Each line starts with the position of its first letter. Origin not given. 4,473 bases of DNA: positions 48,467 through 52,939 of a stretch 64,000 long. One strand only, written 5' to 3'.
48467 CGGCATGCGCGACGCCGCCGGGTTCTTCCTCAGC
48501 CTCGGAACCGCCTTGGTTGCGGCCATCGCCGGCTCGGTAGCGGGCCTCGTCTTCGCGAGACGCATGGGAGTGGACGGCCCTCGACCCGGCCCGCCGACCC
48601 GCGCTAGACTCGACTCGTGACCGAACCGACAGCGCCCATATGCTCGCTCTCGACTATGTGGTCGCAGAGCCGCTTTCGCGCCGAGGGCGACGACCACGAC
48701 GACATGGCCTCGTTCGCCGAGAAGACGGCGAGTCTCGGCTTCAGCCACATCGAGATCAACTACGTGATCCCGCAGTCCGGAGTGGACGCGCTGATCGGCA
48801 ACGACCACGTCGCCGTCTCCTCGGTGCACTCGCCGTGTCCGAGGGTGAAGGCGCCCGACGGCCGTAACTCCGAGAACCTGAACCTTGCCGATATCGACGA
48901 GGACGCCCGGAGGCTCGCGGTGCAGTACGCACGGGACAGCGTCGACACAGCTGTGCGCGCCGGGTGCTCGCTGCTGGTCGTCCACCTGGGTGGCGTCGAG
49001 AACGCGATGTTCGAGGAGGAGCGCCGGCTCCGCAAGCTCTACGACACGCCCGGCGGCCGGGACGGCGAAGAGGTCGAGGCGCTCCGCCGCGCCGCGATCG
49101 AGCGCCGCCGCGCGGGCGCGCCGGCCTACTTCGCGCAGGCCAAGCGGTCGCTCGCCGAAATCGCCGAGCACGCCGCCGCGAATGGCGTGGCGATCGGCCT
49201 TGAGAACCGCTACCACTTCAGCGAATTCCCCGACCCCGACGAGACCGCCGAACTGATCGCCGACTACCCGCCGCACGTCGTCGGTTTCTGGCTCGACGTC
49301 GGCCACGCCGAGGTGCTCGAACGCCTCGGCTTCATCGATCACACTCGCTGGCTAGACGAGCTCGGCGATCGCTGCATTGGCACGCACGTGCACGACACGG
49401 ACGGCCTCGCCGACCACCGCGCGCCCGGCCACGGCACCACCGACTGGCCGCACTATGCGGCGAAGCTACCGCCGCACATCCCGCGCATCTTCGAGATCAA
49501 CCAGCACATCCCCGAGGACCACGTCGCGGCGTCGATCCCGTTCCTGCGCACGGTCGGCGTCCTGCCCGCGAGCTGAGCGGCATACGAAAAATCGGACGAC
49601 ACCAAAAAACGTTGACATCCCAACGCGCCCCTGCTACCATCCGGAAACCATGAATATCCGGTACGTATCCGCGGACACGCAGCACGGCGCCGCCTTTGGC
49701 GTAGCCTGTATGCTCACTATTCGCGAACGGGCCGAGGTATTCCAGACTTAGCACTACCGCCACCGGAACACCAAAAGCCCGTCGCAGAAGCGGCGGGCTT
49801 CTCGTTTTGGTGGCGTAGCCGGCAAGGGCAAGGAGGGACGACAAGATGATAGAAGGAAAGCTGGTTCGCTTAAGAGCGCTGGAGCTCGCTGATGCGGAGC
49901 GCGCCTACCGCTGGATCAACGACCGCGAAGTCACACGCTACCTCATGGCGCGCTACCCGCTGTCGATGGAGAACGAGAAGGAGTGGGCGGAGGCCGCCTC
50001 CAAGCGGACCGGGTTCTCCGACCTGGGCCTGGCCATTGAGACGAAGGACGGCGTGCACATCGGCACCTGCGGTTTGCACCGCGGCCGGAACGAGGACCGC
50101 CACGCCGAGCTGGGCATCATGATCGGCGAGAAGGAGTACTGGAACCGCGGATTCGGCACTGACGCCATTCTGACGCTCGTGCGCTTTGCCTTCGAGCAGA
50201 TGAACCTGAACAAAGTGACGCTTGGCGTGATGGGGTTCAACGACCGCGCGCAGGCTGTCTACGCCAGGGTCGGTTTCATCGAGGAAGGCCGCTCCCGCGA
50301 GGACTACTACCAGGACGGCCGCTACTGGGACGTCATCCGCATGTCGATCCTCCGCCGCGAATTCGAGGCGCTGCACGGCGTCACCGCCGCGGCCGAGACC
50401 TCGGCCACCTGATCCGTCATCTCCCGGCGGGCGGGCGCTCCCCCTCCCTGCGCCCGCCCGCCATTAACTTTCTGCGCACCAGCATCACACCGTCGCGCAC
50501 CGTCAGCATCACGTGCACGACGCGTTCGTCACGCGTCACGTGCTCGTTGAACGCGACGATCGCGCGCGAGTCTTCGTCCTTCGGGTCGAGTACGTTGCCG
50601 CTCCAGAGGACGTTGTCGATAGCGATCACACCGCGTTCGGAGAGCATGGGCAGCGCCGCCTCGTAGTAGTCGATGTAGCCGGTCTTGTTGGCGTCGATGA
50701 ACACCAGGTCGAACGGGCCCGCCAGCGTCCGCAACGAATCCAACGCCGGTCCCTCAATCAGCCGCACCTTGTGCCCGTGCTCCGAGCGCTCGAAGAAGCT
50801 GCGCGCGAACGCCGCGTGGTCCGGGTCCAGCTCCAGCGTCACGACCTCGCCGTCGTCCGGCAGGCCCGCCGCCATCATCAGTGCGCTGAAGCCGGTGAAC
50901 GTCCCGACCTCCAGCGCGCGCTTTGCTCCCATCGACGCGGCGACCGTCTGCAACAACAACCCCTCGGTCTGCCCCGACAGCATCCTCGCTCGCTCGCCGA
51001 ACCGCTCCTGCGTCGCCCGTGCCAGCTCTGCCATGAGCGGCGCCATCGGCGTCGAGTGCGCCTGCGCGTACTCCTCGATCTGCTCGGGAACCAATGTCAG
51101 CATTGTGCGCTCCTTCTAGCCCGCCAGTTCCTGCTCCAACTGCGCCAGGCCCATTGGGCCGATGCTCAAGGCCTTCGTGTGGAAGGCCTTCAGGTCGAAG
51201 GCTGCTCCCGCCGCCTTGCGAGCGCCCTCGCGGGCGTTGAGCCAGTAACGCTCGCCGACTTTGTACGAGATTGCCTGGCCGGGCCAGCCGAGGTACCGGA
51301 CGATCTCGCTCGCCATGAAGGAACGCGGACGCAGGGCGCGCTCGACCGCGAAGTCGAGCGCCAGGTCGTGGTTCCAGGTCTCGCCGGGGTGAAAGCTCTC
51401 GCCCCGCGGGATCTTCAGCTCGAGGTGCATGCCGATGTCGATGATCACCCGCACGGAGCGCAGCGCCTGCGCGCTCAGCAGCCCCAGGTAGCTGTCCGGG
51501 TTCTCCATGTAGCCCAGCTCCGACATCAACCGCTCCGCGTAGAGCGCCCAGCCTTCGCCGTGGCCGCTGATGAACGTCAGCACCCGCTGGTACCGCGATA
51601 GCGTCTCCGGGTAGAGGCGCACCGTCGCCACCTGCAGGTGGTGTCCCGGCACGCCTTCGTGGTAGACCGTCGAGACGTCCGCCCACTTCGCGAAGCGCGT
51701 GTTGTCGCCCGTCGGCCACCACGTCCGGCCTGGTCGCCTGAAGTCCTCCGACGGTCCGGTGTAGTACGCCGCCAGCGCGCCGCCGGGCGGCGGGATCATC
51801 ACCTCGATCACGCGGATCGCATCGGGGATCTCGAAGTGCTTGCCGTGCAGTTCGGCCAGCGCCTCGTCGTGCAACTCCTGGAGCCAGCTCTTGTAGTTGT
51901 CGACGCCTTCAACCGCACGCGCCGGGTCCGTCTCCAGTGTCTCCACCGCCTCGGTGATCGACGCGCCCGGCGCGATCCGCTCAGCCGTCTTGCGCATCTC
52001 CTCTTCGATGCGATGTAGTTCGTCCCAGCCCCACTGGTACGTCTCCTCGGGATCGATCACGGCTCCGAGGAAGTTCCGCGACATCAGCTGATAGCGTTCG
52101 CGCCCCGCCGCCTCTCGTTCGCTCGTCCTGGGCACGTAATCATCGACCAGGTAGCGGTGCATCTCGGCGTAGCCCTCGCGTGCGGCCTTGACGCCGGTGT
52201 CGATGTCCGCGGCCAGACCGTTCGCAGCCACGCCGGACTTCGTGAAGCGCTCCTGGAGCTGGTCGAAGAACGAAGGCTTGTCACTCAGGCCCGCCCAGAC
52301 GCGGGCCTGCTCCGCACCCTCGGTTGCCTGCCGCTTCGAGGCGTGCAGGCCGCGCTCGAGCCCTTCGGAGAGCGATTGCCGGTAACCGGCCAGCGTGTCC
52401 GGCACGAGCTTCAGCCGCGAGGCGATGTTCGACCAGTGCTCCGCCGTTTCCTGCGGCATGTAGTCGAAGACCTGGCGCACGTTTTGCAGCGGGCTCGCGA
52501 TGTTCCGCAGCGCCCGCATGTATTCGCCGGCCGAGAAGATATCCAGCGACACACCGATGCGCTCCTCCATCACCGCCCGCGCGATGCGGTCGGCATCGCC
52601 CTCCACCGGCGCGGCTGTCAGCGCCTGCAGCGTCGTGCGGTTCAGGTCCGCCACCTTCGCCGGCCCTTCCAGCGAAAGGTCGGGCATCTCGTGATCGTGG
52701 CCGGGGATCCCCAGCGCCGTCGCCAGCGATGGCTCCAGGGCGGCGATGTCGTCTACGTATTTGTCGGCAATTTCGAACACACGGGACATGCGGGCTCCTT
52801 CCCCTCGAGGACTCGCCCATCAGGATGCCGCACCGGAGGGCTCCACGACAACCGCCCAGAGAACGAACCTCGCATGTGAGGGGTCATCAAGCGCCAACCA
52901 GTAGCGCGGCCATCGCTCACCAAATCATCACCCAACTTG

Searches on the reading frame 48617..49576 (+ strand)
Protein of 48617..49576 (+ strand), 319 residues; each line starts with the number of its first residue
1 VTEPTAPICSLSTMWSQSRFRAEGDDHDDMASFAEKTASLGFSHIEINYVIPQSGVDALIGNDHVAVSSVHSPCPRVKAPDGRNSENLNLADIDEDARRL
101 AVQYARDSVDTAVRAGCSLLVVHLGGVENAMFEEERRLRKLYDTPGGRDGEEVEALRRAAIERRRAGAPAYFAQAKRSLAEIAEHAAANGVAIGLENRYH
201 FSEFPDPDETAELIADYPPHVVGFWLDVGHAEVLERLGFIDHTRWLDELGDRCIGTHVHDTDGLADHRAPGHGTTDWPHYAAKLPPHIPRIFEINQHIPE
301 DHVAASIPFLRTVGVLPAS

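Call 60: search_protein_families(library=pfam, proteins=[window:48617-49576:+], max_evalue=0.00001)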
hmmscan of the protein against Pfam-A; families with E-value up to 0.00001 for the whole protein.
window:48617-49576:+ (319 aa): 1 family
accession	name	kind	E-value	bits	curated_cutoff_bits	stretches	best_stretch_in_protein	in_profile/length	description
PF01261.30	AP_endonuc_2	-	1.9e-18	67.5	31.1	1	38-311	5-247/249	Xylose isomerase-like TIM barrel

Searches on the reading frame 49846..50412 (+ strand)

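Call 60: search_protein_families(library=pfam, proteins=[window:49846-50412:+], max_evalue=0.00001)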
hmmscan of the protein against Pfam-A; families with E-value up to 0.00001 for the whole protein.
window:49846-50412:+ (188 aa): 4 families
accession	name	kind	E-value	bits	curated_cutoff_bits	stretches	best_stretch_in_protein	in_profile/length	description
PF13302.13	Acetyltransf_3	-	4e-28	99.3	25.4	1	8-144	3-137/138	Acetyltransferase (GNAT) domain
PF00583.31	Acetyltransf_1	-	1.7e-12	48.1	20.7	1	47-144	24-116/116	Acetyltransferase (GNAT) family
PF13420.13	Acetyltransf_4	-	2e-08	34.8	24.3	1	9-163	1-153/155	Acetyltransferase (GNAT) domain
PF13523.12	Acetyltransf_8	-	1.8e-06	28.1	27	0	15-148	4-141/145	Acetyltransferase (GNAT) domain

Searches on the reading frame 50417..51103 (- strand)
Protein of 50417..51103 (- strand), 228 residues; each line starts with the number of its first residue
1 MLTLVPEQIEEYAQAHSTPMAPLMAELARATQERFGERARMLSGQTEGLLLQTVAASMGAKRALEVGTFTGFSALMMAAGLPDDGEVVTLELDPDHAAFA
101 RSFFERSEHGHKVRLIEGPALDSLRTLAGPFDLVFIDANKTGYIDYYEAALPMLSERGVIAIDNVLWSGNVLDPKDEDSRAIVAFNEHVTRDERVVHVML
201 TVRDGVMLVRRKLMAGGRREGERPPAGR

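Call 60: search_protein_families(library=pfam, proteins=[window:50417-51103:-], max_evalue=0.00001)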
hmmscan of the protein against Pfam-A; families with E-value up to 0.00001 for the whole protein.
window:50417-51103:- (228 aa): 2 families
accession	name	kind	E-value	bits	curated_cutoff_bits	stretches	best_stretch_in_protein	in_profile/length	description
PF01596.23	Methyltransf_3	-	8.1e-55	185.7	22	1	16-212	3-204/204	O-methyltransferase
PF13578.12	Methyltransf_24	-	1.6e-18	67.9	26.3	1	64-165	1-105/105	Methyltransferase domain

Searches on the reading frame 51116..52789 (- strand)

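Call 60: search_protein_families(library=pfam, proteins=[window:51116-52789:-], max_evalue=0.00001)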
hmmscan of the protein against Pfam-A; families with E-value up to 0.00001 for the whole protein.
window:51116-52789:- (557 aa): 1 family
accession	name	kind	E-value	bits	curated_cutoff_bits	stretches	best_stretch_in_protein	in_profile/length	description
PF05960.17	DUF885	-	3.8e-144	482.6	32.4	1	20-555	1-532/532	Bacterial protein of unknown function (DUF885)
